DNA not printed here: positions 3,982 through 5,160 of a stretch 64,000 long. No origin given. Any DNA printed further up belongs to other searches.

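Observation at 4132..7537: Putative phage RNA (tRNA) repair / nucleotide-signalling cluster: Rnl2-like RNA ligase, two HD hydrolases (one SpoT-like), CCA-adding-type nucleotidyltransferase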

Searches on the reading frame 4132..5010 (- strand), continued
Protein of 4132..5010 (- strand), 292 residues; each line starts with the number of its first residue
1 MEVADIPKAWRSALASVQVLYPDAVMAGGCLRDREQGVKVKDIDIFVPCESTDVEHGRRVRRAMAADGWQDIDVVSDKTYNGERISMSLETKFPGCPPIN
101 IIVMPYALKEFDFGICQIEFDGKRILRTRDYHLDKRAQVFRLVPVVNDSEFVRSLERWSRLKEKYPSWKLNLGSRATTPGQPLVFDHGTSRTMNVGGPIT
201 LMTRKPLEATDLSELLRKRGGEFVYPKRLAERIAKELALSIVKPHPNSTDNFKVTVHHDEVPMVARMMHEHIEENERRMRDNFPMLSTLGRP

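Call 59: get_annotated_region(hit=H2, flank=4000)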
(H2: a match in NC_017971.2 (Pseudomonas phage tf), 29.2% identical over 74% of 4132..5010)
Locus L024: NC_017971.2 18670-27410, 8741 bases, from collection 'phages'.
description: Pseudomonas phage tf complete genome.
organism: Pseudomonas phage tf (NCBI taxid 1114179)
taxonomy: Viruses; Duplodnaviria; Heunggongvirae; Uroviricota; Caudoviricetes; Krylovvirus; Krylovvirus tf
host: Pseudomonas putida PpG1; source: -; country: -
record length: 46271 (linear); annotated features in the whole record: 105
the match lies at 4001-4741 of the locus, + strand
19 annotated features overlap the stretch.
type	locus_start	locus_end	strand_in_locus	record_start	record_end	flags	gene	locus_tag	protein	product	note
CDS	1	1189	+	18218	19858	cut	-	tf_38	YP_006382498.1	DNA polymerase I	similar tophage PaP3/p32/0.0; phage MR299-2/17C_033c/0.0; phage LUZ24/gp34/0.0; IPRO01098; DNA-directed DNA polymerase; ...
CDS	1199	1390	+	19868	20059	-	-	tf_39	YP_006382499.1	hypothetical protein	similar tophage phiR1-RT/gp39/YP_006382499/4e-16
regulatory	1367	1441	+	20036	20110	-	-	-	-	promoter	sigma 70 consensus sequence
CDS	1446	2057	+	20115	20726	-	-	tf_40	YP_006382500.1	Gp2.5-like ssDNA binding protein and ssDNA annealing protein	similar tophage PaP3/p31/2e-47; IPRO12340; Nucleic acid-binding, OB-fold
misc_feature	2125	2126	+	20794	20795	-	-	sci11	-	-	localized single-chain interruption in DNA; putative nickase recognition site 5'-TACT/GTGAC-3'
CDS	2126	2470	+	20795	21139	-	-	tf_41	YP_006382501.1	endolysin; inhibits RNA polymerase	similar tophage MR299-2/17C_031c/1e-39; phage PaP3/p30/1e-39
CDS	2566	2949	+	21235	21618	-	-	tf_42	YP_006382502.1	hypothetical protein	similar tophage MR299-2/17C_030c/3e-22; phage PaP3/p29/3e-22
CDS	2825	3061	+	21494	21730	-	-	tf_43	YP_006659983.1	hypothetical protein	-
CDS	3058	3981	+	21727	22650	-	-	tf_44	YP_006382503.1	exonuclease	similar tophage PaP3/p28/2e-132; IPRO20045;5'-3' exonuclease, C-terminal domain; IPRO08918; Helix-hairpin-helix motif; ...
CDS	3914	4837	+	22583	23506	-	-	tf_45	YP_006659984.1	hypothetical protein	similar tophage PaP3/p27/8e-32; CATH 3.30.460.10; Beta polymerase, domain 2; cd05398; Nucleotidyl-transferase domain of ...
CDS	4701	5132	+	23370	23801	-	-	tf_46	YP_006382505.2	endonuclease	similar tophage 7-11/SaPh711_gp029/1e-23; IPRO08029; Bacteriophage T7 GP3 endonuclease I; IPRO11578; Restriction ...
CDS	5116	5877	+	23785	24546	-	-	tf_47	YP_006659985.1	hypothetical protein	similar tophage LUZ24/gp44/5e-136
CDS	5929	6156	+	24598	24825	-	-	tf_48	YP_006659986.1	hypothetical protein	-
misc_feature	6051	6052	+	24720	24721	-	-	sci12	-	-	localized single-chain interruption in DNA; putative nickase recognition site 5'-TACT/GTGAC-3'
CDS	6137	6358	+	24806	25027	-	-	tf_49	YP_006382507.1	hypothetical protein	-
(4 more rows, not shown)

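Call 60: get_annotated_region(hit=H6, flank=4000)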
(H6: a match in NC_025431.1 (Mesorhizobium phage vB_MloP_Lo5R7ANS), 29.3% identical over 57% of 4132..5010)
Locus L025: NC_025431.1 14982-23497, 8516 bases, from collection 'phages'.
description: Mesorhizobium phagevB_MloP_Lo5R7ANS, complete genome.
organism: Mesorhizobium phage vB_MloP_Lo5R7ANS (NCBI taxid 1527771)
taxonomy: Viruses; Duplodnaviria; Heunggongvirae; Uroviricota; Caudoviricetes; Autographiviridae; Pairvirus; Pairvirus Lo5R7ANS
host: Mesorhizobium loti R7ANS; source: -; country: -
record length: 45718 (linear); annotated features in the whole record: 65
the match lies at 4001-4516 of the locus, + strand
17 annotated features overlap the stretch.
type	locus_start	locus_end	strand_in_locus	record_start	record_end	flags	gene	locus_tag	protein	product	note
CDS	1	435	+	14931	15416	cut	-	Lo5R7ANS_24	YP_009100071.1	endonuclease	-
CDS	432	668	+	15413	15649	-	-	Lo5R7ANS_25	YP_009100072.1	hypothetical protein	-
CDS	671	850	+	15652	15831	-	-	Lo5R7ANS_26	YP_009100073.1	hypothetical protein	-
CDS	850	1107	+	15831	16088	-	-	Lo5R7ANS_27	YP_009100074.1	hypothetical protein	-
CDS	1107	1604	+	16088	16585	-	-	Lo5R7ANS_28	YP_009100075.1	hypothetical protein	-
CDS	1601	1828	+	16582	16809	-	-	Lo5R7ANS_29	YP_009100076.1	hypothetical protein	-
CDS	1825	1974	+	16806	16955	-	-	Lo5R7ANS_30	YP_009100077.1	hypothetical protein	-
CDS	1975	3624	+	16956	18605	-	-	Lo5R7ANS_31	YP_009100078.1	DNA primase/helicase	-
CDS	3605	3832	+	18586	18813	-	-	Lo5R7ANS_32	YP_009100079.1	hypothetical protein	-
CDS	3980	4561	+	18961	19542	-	-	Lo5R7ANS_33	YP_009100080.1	nucleotidyltransferase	-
CDS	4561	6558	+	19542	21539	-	-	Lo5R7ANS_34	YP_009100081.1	DNA polymerase I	-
CDS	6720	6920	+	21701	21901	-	-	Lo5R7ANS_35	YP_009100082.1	hypothetical protein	-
CDS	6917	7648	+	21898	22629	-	-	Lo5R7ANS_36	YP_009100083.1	putative 5'-3' exonuclease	-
CDS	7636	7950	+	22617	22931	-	-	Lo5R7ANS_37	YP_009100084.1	hypothetical protein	-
CDS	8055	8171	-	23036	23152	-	-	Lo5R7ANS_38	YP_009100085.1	hypothetical protein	-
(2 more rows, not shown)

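Call 61: get_annotated_region(hit=H7, flank=4000)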
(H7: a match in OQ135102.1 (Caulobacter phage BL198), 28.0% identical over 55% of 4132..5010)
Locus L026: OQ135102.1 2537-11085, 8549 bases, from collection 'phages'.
description: Caulobacter phage BL198, complete genome.
organism: Caulobacter phage BL198 (NCBI taxid 3020395)
taxonomy: Viruses; Duplodnaviria; Heunggongvirae; Uroviricota; Caudoviricetes; Autographiviridae; Percyvirus
host: Caulobacter vibrioides; source: -; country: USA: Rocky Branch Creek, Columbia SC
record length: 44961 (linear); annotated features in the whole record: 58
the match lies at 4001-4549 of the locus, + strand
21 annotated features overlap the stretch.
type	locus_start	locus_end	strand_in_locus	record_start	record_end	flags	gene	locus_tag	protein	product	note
CDS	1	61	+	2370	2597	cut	BL198_gp003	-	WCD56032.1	hypothetical protein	-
CDS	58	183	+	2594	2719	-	BL198_gp004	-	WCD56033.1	hypothetical protein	-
CDS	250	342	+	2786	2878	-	BL198_gp005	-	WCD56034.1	hypothetical protein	-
CDS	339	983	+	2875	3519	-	BL198_gp006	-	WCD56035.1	hypothetical protein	-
CDS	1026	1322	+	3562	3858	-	BL198_gp007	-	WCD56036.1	hypothetical protein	-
CDS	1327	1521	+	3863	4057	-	BL198_gp008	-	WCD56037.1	hypothetical protein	-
CDS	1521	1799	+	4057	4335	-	BL198_gp009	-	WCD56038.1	hypothetical protein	-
CDS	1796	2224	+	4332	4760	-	BL198_gp010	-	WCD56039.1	hypothetical protein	-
CDS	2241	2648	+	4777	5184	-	BL198_gp011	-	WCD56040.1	hypothetical protein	-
CDS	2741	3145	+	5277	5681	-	BL198_gp012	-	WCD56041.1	hypothetical protein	-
CDS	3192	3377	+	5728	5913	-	BL198_gp013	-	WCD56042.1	hypothetical protein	-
CDS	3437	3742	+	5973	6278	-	BL198_gp014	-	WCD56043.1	hypothetical protein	-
CDS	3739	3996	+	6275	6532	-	BL198_gp015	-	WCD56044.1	hypothetical protein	-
CDS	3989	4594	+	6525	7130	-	BL198_gp016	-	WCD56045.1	tRNA nucleotidyltransferase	-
CDS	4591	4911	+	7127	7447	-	BL198_gp017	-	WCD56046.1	hypothetical protein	-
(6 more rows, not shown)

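Call 71: find_related_loci(query=A1, collection=viral_contigs, flank=6000)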
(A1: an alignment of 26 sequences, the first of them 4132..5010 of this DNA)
Query A1 (292 aa) in viral_contigs; peptide patterns used: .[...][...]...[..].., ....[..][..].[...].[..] (x = any residue, [..] = any of these).
119 stretches matched a pattern; 57 encode a relative of the query (tblastn E <= 1e-3); 57 distinct loci.
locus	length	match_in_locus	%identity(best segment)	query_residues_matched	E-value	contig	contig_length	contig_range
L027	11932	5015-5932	57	1-292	5e-107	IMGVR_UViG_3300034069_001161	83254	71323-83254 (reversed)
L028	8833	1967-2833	52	3-274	7e-95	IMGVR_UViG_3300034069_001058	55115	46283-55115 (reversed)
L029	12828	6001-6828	55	2-263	4e-95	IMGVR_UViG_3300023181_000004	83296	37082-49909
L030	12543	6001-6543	44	2-174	2e-36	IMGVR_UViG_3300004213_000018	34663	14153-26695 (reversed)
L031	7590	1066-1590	39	3-172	2e-34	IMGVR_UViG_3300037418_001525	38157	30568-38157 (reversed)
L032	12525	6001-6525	39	3-172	2e-34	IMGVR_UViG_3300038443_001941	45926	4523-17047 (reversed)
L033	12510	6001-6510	39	5-170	8e-31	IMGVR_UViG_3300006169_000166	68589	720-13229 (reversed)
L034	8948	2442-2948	38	6-172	3e-30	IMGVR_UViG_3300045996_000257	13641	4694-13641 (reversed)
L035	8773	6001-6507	38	6-172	3e-30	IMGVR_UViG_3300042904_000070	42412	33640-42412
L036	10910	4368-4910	36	3-173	2e-27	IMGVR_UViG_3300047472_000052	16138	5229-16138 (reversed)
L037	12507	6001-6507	36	6-172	2e-27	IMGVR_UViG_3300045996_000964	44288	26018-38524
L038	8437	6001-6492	38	6-168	3e-26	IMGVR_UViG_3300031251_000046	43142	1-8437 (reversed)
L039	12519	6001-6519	37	5-172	1e-25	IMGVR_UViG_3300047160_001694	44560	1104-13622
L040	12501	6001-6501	36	6-170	3e-24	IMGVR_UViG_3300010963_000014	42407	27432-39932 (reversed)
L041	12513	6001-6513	33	5-173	1e-23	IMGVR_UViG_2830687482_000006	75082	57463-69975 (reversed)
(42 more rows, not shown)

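Call 83: search_protein_families(library=pfam, alignment_id=A1, max_evalue=1)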
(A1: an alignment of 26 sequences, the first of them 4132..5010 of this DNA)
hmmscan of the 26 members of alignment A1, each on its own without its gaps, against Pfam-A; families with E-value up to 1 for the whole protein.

A. member 1, window:4132-5010:- (292 aa): 1 family
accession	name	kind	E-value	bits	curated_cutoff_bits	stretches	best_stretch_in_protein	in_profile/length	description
PF01743.26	PolyA_pol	-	0.058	14.2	23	1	26-55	3-32/126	Poly A polymerase head domain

B. families by the number of members that match (of 26 scanned): 15 families
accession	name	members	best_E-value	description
PF01743.26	PolyA_pol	21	0.00093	Poly A polymerase head domain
PF20849.2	TelK_muzzle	3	0.033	Protelomerase, muzzle domain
PF14907.12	NTP_transf_5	2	0.18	Uncharacterised nucleotidyltransferase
PF08541.16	ACP_syn_III_C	1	0.021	3-Oxoacyl-[acyl-carrier-protein (ACP)] synthase III C terminal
PF23871.1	DUF7226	1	0.022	Domain of unknown function (DUF7226)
PF21834.1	DUF6894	1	0.033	Domain of unknown function (DUF6894)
PF03927.19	NapD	1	0.041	NapD protein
PF22411.1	Mre11_2nd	1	0.043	Mre11 nuclease, second domain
PF01909.29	NTP_transf_2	1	0.057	Nucleotidyltransferase domain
PF01035.26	DNA_binding_1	1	0.084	6-O-methylguanine DNA methyltransferase, DNA binding domain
PF20623.4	Sgo0707_N2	1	0.097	Sgo0707 N2 domain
PF22391.1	DUF6975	1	0.13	Family of unknown function (DUF6975)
PF02698.23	DUF218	1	0.14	DUF218 domain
PF00403.32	HMA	1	0.27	Heavy-metal-associated domain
PF13998.11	MgrB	1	0.72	MgrB protein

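Call 105: find_encoding_contigs(protein=P0013, flank=10000, max_places=1)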
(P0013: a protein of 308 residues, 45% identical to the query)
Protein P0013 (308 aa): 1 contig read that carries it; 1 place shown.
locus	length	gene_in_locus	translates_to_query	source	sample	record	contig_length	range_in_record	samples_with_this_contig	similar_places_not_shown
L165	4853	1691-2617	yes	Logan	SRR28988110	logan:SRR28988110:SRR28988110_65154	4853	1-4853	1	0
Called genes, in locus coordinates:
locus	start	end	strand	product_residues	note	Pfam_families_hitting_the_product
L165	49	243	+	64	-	-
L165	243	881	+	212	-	PF09414:RNA_ligase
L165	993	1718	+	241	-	PF00149:Metallophos (weak), PF12850:Metallophos_2 (faint)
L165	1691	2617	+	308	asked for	PF26128:Gad2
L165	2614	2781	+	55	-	-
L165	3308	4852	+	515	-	?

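Call 106: find_encoding_contigs(protein=P0012, flank=10000, max_places=1)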
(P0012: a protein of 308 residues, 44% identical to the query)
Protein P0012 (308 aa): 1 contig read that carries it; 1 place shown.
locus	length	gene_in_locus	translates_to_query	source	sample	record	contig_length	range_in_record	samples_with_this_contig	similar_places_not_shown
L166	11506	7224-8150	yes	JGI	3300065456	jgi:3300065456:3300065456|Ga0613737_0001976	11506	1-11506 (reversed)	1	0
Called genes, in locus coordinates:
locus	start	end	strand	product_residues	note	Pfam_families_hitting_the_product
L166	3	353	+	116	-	?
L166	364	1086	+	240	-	-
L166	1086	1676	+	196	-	-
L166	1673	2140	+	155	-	-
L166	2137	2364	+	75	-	-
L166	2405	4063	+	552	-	PF02867:Ribonuc_red_lgC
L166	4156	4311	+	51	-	-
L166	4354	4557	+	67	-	-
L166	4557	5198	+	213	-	PF09414:RNA_ligase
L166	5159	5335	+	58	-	-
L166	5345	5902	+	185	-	-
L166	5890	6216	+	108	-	-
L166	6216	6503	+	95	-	-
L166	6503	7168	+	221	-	PF13328:HD_4, PF01966:HD (weak)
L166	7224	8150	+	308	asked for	-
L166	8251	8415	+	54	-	-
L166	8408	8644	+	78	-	-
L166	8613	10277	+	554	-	-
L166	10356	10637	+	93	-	-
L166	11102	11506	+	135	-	?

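Call 107: find_encoding_contigs(protein=P0010, flank=10000, max_places=1)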
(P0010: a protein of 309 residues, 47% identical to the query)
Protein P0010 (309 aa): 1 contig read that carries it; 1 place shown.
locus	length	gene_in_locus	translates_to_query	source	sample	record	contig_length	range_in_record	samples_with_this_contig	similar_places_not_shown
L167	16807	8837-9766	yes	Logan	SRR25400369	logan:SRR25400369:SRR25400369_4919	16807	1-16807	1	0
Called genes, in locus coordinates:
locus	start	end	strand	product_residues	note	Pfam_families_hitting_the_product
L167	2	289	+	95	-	?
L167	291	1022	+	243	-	-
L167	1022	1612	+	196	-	-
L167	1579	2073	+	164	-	-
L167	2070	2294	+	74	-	-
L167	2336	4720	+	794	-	PF21995:RNR-II_ins_dom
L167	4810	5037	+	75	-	-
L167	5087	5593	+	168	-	PF09414:RNA_ligase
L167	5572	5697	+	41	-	-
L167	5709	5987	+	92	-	-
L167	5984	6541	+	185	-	PF12917:YfbR-like (weak)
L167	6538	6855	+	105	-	-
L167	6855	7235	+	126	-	-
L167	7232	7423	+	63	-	-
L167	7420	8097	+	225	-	PF13328:HD_4, PF01966:HD (weak)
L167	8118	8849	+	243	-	PF00149:Metallophos (weak)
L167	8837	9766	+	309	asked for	PF26128:Gad2 (weak)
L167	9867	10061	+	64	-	-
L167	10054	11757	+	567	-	-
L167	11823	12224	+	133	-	-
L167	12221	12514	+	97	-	PF07866:DUF1653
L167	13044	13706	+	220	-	-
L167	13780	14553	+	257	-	PF02739:5_3_exonuc_N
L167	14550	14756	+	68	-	-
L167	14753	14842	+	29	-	-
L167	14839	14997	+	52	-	-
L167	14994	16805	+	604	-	?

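Call 108: find_encoding_contigs(protein=P0019, flank=10000, max_places=1)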
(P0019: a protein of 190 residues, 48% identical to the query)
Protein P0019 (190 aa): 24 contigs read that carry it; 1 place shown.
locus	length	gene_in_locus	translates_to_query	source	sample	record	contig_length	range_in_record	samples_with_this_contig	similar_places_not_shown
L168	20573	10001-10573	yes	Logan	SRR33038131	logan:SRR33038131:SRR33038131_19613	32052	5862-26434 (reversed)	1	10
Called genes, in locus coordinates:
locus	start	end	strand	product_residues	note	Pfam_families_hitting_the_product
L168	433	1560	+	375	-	PF01068:DNA_ligase_A_M, PF14743:DNA_ligase_OB_2 (weak)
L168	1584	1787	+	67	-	-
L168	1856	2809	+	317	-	PF10127:RlaP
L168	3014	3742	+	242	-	-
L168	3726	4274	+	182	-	-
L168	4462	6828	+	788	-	PF21995:RNR-II_ins_dom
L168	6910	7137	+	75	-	-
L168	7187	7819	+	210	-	PF09414:RNA_ligase (weak)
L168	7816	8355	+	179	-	PF12917:YfbR-like (weak)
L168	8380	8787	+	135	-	-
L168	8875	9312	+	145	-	PF13328:HD_4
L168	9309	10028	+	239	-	PF00149:Metallophos (weak), PF12850:Metallophos_2 (weak)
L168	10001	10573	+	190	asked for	PF26128:Gad2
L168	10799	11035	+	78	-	-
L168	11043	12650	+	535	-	PF00271:Helicase_C (faint)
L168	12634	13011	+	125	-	-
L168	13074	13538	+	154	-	PF07866:DUF1653 (weak)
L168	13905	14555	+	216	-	-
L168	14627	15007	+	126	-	-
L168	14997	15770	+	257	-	PF02739:5_3_exonuc_N, PF01367:5_3_exonuc (weak)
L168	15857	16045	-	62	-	-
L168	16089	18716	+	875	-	PF00476:DNA_pol_A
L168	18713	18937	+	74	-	-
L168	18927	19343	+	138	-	-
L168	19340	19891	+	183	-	PF00929:RNase_T (weak), PF16473:Rv2179c-like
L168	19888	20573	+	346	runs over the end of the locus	PF00149:Metallophos (weak)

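Call 109: search_solved_structures(query=L168:9309-10028:+, max_evalue=0.01, show_alignments=1)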
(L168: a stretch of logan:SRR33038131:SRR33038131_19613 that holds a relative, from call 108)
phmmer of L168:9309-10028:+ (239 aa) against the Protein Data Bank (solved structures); distinct sequences matched with E-value up to 0.01: 0.

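Call 110: search_protein_families(library=phrogs, proteins=[L168:9309-10028:+, L165:993-1718:+, L167:8118-8849:+, L168:8380-8787:+, L168:10001-10573:+, L165:1691-2617:+], max_evalue=0.001)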
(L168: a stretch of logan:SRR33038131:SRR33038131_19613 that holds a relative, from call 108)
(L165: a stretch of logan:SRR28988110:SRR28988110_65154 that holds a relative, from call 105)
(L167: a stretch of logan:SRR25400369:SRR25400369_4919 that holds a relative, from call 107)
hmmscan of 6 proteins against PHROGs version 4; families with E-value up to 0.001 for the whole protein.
L168:9309-10028:+ (239 aa): 1 family
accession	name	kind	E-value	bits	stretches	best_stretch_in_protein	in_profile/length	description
phrog_1649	-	other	1.4e-28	100.5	1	6-231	39-277/308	metallo-phosphoesterase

L165:993-1718:+ (241 aa): 1 family
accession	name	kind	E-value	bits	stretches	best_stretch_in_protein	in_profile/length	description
phrog_1649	-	other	3.2e-33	115.7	1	8-235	42-279/308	metallo-phosphoesterase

L167:8118-8849:+ (243 aa): 1 family
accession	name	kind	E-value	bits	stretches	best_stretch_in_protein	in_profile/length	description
phrog_1649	-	other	2e-30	106.5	1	5-234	39-276/308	metallo-phosphoesterase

L168:8380-8787:+ (135 aa): 5 families
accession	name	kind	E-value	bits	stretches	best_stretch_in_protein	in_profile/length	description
phrog_3106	-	DNA, RNA and nucleotide metabolism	2.6e-27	97.2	1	11-127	114-225/252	HNH endonuclease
phrog_2255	-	DNA, RNA and nucleotide metabolism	6.5e-25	88.8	1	11-131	74-177/211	HNH endonuclease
phrog_4234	-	DNA, RNA and nucleotide metabolism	1.6e-08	35.3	1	34-129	6-89/130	HNH endonuclease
phrog_1985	-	DNA, RNA and nucleotide metabolism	1.6e-05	26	1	38-125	40-125/184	HNH endonuclease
phrog_10212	-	unknown function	0.00039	21.7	1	17-126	14-125/128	-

L168:10001-10573:+ (190 aa): 4 families
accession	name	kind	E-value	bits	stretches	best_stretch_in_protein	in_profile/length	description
phrog_1614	-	DNA, RNA and nucleotide metabolism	3.8e-19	70.4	1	19-182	26-198/268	nucleotidyltransferase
phrog_7967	-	unknown function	4.3e-07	30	1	31-154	30-176/329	-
phrog_10174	-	DNA, RNA and nucleotide metabolism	0.00013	22.9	1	20-130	26-135/137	nucleotidyltransferase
phrog_4400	-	unknown function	0.00079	20.1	0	29-138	26-126/248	-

L165:1691-2617:+ (308 aa): 3 families
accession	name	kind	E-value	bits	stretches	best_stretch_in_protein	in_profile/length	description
phrog_1614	-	DNA, RNA and nucleotide metabolism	1.4e-15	58.7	1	27-183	34-199/268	nucleotidyltransferase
phrog_7967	-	unknown function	4.9e-11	43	1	28-87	28-88/329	-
phrog_10174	-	DNA, RNA and nucleotide metabolism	3.6e-07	31.2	1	20-130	26-135/137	nucleotidyltransferase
